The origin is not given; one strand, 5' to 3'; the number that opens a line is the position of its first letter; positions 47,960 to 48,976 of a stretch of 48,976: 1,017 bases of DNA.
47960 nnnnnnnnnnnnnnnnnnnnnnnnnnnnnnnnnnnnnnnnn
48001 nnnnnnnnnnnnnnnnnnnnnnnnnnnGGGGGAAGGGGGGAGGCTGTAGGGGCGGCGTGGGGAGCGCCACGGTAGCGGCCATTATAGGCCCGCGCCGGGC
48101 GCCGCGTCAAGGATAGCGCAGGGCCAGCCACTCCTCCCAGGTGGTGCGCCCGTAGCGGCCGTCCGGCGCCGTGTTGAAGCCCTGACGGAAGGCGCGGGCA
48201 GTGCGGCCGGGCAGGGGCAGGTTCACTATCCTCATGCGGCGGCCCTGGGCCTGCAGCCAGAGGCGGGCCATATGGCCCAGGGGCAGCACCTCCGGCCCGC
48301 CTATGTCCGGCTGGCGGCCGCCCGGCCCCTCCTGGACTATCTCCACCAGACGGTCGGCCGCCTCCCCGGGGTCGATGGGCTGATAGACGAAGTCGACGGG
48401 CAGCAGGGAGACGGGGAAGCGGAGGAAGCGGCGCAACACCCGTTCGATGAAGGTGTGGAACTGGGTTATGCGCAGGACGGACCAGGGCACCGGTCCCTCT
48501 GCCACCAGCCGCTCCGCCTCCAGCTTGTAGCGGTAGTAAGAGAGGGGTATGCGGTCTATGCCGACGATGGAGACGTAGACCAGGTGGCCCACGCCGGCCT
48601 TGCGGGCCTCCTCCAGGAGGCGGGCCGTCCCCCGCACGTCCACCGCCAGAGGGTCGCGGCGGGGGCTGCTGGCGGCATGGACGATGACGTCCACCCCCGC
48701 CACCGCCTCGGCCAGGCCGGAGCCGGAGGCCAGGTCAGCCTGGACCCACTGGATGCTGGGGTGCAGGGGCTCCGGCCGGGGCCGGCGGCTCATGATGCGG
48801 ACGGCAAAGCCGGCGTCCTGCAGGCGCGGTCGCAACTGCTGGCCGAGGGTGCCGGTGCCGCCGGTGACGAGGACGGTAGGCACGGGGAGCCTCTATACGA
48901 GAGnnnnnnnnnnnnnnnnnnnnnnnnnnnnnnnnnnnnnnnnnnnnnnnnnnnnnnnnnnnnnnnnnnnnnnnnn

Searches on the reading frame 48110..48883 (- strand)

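Call 21: search_protein_families(library=pfam, proteins=[window:48110-48883:-])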
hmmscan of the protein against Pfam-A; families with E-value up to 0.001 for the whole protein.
window:48110-48883:- (258 aa): 5 families
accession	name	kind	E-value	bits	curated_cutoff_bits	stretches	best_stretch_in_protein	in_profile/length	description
PF13460.12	NAD_binding_10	-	1.2e-18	68.1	27.2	1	8-142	1-146/184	NAD(P)H-binding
PF01370.27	Epimerase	-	2.9e-13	50.2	20.9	1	4-105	1-114/240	NAD dependent epimerase/dehydratase family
PF01073.25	3Beta_HSD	-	3.1e-09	36.7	22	1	5-107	1-117/280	3-beta hydroxysteroid dehydrogenase/isomerase family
PF05368.20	NmrA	-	2.1e-08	34.6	27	1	3-133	4-140/298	NmrA-like family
PF04321.23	RmlD_sub_bind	-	7.4e-07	29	27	1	3-105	2-100/287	RmlD substrate binding domain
